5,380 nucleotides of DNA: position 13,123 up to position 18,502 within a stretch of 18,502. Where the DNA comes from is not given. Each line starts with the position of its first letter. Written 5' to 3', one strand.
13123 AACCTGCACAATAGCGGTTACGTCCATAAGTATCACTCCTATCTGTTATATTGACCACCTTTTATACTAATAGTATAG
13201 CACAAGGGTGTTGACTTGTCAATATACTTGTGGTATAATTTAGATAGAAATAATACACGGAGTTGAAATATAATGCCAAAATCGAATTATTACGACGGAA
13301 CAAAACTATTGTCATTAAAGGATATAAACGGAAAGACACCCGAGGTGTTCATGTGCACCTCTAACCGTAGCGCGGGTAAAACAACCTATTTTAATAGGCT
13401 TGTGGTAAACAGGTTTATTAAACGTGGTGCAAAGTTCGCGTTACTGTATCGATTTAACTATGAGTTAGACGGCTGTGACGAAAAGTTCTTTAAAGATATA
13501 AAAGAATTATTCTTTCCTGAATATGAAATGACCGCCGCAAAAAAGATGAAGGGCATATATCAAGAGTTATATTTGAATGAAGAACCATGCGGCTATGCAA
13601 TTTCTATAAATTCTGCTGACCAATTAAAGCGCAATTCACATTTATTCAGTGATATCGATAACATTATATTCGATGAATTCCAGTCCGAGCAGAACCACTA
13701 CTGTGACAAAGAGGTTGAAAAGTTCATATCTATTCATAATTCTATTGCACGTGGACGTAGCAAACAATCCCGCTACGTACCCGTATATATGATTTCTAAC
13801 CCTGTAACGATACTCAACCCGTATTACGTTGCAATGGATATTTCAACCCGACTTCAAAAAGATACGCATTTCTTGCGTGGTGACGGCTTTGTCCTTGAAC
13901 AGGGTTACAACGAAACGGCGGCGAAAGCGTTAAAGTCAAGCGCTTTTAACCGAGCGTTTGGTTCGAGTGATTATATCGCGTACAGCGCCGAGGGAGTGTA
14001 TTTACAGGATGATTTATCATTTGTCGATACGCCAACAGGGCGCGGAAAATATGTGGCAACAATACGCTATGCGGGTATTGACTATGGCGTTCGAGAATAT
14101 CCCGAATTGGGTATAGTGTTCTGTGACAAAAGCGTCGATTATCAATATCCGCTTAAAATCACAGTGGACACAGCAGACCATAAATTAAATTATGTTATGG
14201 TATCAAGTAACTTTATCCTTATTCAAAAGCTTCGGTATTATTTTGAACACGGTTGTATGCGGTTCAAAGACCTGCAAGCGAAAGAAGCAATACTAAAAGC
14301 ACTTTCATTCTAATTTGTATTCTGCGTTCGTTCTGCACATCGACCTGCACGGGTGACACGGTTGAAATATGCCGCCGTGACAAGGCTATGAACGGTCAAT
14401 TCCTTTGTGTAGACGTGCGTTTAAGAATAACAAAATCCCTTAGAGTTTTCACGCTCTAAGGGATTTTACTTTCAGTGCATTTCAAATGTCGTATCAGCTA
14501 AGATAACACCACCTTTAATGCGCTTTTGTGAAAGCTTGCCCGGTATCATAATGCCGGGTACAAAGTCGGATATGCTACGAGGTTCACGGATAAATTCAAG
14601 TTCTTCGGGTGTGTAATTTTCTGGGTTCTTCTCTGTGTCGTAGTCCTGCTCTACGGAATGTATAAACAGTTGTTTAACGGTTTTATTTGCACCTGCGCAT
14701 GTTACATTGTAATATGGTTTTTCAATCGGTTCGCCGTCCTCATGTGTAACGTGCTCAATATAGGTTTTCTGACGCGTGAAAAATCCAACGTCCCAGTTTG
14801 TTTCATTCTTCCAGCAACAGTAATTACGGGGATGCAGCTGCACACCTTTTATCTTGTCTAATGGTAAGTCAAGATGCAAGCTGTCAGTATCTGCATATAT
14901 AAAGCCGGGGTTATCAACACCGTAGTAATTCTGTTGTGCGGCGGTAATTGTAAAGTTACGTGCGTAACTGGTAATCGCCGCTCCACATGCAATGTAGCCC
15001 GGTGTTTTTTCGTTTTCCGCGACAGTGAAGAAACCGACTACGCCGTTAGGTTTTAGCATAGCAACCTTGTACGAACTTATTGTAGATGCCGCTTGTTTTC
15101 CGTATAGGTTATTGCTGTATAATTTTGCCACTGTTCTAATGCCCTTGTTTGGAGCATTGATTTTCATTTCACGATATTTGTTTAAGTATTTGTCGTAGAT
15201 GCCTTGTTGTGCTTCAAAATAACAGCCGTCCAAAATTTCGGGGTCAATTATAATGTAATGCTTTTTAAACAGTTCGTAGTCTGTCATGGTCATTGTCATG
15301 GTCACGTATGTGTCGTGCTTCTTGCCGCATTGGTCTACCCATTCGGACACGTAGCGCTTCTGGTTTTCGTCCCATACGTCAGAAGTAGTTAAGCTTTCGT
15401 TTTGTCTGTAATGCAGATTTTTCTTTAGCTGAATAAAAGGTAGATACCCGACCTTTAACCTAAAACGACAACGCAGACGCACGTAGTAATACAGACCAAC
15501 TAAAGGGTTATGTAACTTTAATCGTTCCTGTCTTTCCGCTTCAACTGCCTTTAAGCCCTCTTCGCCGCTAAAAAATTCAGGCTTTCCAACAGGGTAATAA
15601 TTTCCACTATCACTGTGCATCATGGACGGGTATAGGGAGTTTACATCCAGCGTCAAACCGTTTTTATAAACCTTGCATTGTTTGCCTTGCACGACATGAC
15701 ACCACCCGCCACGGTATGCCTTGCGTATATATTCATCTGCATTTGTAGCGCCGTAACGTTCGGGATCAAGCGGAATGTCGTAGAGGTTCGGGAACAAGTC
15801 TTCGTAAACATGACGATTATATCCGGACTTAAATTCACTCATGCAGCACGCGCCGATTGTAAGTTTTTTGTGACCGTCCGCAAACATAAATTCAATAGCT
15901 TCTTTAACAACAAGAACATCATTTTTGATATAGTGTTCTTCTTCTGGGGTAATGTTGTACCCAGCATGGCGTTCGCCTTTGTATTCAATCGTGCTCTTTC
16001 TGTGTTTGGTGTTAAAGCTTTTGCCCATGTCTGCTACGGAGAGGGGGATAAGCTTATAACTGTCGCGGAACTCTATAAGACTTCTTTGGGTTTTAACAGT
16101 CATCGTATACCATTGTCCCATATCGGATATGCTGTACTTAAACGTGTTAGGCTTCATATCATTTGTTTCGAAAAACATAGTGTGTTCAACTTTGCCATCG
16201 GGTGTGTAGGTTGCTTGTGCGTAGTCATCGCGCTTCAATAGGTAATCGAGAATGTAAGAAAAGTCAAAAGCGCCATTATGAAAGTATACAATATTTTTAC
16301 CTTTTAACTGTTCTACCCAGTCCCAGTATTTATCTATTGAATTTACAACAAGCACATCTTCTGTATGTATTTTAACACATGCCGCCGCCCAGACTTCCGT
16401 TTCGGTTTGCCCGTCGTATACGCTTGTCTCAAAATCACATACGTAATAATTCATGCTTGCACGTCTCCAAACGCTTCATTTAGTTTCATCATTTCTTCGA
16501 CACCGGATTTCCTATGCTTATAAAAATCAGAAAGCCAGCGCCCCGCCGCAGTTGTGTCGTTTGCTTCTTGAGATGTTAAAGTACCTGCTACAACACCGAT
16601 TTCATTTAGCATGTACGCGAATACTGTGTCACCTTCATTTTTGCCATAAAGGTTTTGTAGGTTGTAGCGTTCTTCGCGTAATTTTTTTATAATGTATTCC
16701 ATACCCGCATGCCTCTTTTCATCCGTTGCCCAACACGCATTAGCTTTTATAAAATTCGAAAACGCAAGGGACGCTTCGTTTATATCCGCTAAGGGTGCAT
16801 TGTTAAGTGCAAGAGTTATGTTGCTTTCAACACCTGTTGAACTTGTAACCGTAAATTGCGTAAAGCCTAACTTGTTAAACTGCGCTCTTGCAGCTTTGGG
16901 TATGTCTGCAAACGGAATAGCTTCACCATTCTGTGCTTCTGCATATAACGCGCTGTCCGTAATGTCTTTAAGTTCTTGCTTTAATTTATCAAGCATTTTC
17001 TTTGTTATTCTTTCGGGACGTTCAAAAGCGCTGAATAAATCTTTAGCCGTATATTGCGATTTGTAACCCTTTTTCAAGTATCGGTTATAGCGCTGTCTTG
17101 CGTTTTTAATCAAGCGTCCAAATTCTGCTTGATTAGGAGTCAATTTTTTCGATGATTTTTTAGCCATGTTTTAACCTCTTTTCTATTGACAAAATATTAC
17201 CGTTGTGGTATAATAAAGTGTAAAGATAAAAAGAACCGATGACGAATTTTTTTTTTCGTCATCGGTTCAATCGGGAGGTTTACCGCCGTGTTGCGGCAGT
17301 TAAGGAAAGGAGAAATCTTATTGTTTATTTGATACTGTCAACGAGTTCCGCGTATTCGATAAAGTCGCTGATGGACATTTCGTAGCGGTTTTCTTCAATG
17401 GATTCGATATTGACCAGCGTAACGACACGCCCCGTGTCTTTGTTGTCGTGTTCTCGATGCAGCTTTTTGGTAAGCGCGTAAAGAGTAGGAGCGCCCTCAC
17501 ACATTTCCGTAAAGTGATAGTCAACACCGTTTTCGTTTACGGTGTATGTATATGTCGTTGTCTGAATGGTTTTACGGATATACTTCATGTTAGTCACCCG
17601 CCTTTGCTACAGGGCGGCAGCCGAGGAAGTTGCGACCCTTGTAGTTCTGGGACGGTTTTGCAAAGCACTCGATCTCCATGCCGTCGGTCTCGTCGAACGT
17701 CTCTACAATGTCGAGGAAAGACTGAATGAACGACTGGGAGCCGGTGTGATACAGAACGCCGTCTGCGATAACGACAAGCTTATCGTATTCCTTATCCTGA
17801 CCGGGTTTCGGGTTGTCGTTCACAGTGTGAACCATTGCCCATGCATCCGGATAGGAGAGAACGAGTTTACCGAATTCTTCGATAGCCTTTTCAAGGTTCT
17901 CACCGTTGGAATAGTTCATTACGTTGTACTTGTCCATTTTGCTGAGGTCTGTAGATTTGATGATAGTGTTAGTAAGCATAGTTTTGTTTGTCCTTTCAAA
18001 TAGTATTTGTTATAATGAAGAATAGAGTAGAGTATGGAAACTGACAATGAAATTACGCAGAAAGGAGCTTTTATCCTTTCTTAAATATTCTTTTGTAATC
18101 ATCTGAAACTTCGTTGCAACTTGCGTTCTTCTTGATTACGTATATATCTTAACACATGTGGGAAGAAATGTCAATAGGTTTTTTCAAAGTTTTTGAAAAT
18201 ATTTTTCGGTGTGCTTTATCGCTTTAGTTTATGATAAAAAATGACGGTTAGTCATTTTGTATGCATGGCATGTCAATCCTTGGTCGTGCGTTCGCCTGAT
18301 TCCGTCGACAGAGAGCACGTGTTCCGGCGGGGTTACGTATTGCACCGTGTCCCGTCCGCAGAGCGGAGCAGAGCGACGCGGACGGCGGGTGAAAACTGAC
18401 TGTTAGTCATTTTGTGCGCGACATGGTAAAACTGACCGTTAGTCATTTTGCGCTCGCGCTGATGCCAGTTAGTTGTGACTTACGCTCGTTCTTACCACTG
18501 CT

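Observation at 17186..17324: A perfect consensus promoter with no gene to serve, firing antisense into the replication operon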

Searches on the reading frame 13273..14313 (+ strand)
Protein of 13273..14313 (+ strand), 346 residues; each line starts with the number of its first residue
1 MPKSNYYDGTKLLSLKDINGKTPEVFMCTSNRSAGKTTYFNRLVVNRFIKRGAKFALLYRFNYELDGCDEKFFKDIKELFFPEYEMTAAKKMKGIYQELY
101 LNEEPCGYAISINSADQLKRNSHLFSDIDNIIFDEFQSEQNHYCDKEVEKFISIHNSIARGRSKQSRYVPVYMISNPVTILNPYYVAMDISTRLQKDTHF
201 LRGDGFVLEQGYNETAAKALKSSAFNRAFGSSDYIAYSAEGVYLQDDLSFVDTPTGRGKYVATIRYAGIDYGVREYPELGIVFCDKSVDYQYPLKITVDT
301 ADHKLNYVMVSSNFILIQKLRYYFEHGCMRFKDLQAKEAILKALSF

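Call 6: search_protein_families(library=pfam, proteins=[window:13273-14313:+], max_evalue=0.01)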
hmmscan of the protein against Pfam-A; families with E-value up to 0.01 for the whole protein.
window:13273-14313:+ (346 aa): 1 family
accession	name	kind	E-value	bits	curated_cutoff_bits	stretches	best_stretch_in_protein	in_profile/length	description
PF05894.18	Podovirus_Gp16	-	1.3e-27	97.6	25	1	1-337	1-319/331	Podovirus DNA encapsidation protein (Gp16)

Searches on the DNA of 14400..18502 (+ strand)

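Call 5: search_dna_similar(query=window:14400-18502:+, collection=phages, mode=distant, max_rows=30)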
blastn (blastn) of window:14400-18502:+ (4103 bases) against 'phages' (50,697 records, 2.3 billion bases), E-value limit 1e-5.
Records with a match: 3; places in all: 3; records where one place covers at least 80% of the query: 0.
Best place of each record, by identity: 60-80% 3.
By first word of the organism name: Bacteriophage 3.
By host as written in the record: - 3.
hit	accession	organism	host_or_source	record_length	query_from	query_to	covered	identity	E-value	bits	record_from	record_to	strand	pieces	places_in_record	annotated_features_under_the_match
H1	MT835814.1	Bacteriophage sp.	human fecal samples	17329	469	1547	6%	73.4%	4e-13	147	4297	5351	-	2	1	record has no annotation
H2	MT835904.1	Bacteriophage sp.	human fecal samples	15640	1484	1637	4%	72.6%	6e-11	78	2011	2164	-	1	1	record has no annotation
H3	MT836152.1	Bacteriophage sp.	human fecal samples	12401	1506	1632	3%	70.9%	5e-6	61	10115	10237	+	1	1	record has no annotation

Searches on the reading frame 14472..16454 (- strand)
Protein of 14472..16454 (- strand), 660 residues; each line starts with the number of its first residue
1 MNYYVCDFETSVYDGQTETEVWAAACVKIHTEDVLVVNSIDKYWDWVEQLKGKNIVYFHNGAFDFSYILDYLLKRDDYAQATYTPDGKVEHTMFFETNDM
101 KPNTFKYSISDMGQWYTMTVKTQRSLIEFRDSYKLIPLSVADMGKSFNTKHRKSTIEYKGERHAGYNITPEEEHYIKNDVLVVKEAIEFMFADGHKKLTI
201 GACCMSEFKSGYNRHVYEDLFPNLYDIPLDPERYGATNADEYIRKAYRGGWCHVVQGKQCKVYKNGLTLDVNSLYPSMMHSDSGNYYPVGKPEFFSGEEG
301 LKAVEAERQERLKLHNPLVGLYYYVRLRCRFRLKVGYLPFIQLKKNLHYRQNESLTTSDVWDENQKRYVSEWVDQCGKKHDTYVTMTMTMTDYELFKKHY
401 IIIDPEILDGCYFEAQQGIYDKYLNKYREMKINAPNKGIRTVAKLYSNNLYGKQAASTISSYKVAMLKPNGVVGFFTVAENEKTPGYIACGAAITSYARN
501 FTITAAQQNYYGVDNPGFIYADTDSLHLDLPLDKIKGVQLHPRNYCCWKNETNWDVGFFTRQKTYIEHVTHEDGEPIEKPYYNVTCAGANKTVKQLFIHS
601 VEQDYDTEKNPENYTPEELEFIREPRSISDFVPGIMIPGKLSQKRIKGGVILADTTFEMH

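Call 6: search_protein_families(library=pfam, proteins=[window:14472-16454:-], max_evalue=0.01)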
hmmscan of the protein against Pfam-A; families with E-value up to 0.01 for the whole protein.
window:14472-16454:- (660 aa): 1 family
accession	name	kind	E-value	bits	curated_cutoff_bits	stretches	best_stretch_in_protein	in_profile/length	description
PF03175.18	DNA_pol_B_2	-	5.1e-48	164.6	25.8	2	157-528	126-453/468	DNA polymerase type B, organellar and viral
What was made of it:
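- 14472..17167 (-): putative TP (17167..16451) and type-B DNA polymerase (16454..14472). These are the genes that lie behind the terminator and P_as. Pfam DNA_pol_B_2, E 5e-48 (call 6).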

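Call 30: search_dna_similar(query=window:14472-16454:-, collection=phages, mode=protein, max_rows=40)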
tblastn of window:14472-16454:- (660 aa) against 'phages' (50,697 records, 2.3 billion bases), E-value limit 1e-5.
Records with a match: 288; places in all: 288; records where one place covers at least 80% of the query: 182.
Best place of each record, by identity: <60% 288.
By first word of the organism name: Bacillus 101; Enterobacteria 62; Clostridium 47; Curtobacterium 18; Bacteriophage 11; Salmonella 11; Arthrobacter 6; Bifidobacterium 6; Streptococcus 5; Microbacterium 4; and 10 more.
By host as written in the record: Salmonella enterica serovar Typhimurium LT2 - pKJK5 50; - 45; Clostridium perfringens 14; Bacillus subtilis 13; Bacillus cereus 11; Salmonella enterica subsp. enterica serovar Typhimurium BAA-2828 (MHM112) 11; Curtobacterium flaccumfaciens NRRL B-729 SEA 8; Bacillus thuringiensis subsp. kurstaki ATCC 33679 7; and 59 more.
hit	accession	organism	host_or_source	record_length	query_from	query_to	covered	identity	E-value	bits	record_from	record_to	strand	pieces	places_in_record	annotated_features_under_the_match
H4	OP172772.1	Clostridium phage CS229P1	Clostridium_Q symbiosum DA229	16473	3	659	100%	49.3%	0e+0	613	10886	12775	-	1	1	DNA polymerase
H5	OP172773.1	Clostridium phage CS229P2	Clostridium_Q symbiosum DA229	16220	3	659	100%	49.3%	0e+0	613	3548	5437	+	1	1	DNA polymerase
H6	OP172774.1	Clostridium phage CS229P3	Clostridium_Q symbiosum DA229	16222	3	659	100%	49.3%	0e+0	613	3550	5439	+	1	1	DNA polymerase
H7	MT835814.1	Bacteriophage sp.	human fecal samples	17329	3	660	100%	48.2%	0e+0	637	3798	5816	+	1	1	record has no annotation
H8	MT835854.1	Bacteriophage sp.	human fecal samples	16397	4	659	99%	48.2%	0e+0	603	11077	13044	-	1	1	record has no annotation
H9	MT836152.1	Bacteriophage sp.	human fecal samples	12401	5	660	99%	42.3%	7e-137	448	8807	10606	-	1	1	record has no annotation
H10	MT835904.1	Bacteriophage sp.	human fecal samples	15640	1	660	100%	40.7%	5e-135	443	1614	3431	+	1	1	record has no annotation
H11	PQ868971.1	Curtobacterium phage Fairywren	Curtobacterium flaccumfaciens NRRL ...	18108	4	660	100%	32.1%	1e-64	238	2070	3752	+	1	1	3: DNA polymerase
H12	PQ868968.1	Curtobacterium phage Penne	Curtobacterium flaccumfaciens NRRL ...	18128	4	660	100%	32.1%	1e-64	238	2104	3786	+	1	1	3: DNA polymerase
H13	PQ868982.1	Curtobacterium phage Squall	Curtobacterium flaccumfaciens NRRL ...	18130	4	660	100%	32.1%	1e-64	238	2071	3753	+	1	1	3: DNA polymerase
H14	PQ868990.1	Curtobacterium phage Brave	Curtobacterium flaccumfaciens NRRL ...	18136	4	660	100%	32.1%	2e-64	237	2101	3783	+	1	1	3: DNA polymerase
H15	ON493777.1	Bacillus phage Sarmo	Bacillus safensis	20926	2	659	100%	31.9%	5e-67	245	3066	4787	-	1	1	DNA polymerase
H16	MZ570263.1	Cytobacillus phage Bfsp1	Cytobacillus firmus DS1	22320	4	660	100%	31.9%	7e-72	259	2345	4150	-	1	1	DNA polymerase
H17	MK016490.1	Arthrobacter phage Anjali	Arthrobacter globiformis NRRL B-2979 SEA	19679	4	659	99%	31.4%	1e-68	249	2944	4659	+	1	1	7: DNA polymerase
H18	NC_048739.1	Arthrobacter phage Anjali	Arthrobacter globiformis NRRL B-2979 SEA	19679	4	659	99%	31.4%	1e-68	249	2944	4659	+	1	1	7: DNA polymerase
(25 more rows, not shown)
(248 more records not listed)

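Call 62: get_annotated_region(hit=H8, flank=4000)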
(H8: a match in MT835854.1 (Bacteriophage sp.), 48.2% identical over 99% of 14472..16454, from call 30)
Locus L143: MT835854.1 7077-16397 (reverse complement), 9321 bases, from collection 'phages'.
description: UNVERIFIED: Bacteriophage sp. clone scaffold_831 genomic sequence.
organism: Bacteriophage sp. (NCBI taxid 38018)
taxonomy: Viruses
host: -; source: human fecal samples; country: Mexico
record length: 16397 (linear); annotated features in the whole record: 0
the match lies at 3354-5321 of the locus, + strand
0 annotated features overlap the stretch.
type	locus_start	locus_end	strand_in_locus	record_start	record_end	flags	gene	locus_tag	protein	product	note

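Call 63: get_annotated_region(hit=H10, flank=4000)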
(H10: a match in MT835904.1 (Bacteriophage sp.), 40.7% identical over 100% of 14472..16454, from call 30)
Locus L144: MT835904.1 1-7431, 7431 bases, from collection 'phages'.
description: UNVERIFIED: Bacteriophage sp. clone scaffold_925 genomic sequence.
organism: Bacteriophage sp. (NCBI taxid 38018)
taxonomy: Viruses
host: -; source: human fecal samples; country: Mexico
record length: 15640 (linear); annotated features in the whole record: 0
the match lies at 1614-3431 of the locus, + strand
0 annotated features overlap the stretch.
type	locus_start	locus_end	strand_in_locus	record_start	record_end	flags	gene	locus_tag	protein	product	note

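Call 64: get_annotated_region(hit=H9, flank=4000)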
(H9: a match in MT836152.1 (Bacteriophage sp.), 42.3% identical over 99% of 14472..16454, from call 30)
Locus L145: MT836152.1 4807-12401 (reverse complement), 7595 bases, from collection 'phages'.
description: UNVERIFIED: Bacteriophage sp. clone scaffold_1543 genomic sequence.
organism: Bacteriophage sp. (NCBI taxid 38018)
taxonomy: Viruses
host: -; source: human fecal samples; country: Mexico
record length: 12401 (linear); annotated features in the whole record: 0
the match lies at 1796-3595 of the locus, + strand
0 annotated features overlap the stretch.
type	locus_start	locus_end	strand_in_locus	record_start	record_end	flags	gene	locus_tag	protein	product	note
